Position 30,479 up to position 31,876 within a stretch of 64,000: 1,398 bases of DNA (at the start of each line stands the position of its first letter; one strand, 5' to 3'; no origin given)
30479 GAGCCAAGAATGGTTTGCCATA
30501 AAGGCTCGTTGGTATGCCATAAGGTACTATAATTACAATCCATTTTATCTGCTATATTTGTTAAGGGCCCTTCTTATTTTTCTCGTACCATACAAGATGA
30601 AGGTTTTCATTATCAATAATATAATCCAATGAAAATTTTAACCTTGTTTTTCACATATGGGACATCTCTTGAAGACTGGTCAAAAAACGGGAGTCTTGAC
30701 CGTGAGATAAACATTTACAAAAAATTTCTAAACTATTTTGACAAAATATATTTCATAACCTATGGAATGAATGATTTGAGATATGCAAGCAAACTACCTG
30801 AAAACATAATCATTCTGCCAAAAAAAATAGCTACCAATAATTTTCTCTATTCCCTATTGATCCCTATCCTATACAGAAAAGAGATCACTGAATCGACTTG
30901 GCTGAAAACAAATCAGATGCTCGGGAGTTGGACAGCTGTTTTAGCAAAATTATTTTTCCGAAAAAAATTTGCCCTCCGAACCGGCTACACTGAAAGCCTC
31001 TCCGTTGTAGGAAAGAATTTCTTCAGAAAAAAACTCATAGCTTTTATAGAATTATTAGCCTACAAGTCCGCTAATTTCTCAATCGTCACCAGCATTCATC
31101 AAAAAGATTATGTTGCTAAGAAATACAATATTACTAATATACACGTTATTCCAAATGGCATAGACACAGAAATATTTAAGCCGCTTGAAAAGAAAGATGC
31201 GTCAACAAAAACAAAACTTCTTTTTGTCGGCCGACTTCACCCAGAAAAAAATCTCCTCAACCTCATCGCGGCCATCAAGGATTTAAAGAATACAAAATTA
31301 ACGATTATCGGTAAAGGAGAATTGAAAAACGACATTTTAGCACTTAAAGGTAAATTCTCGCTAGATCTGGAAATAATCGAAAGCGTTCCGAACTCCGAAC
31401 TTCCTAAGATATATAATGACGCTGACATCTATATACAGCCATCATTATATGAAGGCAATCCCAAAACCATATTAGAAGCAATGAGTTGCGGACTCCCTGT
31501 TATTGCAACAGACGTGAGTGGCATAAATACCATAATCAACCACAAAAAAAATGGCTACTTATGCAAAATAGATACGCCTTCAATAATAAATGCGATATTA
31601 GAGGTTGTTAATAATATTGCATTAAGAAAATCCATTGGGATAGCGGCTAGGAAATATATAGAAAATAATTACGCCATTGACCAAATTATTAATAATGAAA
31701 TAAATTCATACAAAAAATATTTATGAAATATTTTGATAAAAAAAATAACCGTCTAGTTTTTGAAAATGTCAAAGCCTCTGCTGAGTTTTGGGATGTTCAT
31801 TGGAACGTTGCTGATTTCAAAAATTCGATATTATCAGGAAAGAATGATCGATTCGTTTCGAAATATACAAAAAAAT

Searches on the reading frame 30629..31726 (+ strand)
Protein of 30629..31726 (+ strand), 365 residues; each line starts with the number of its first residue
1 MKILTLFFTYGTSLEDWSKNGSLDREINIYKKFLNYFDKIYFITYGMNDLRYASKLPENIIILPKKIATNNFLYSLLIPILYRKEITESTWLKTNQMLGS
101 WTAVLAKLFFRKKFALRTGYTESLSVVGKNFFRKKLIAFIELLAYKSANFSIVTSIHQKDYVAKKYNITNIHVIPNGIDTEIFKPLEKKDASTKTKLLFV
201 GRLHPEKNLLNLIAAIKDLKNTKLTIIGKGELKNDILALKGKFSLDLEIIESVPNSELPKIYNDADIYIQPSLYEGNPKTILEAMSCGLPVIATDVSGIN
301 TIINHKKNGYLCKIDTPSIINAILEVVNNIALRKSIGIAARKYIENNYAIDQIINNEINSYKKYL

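Call 81: search_protein_families(library=pfam, proteins=[window:30629-31726:+], max_evalue=0.00001)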
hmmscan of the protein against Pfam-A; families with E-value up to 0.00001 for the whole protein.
window:30629-31726:+ (365 aa): 5 families
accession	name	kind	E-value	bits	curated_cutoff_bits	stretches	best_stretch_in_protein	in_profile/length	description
PF00534.26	Glycos_transf_1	-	1e-32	113.4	26.4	1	191-342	12-171/172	Glycosyl transferases group 1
PF13692.12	Glyco_trans_1_4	-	9e-30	104.2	27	1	195-329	2-142/142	Glycosyl transferases group 1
PF13524.12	Glyco_trans_1_2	-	3.3e-07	30.8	25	1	212-354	5-139/144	Glycosyl transferase-like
PF13439.12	Glyco_transf_4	-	2.6e-06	28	28.5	1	131-181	117-169/170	Glycosyltransferase Family 4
PF20706.3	GT4-conflict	-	4e-06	26.5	26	1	170-306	173-323/385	Family 4 Glycosyltransferase in conflict systems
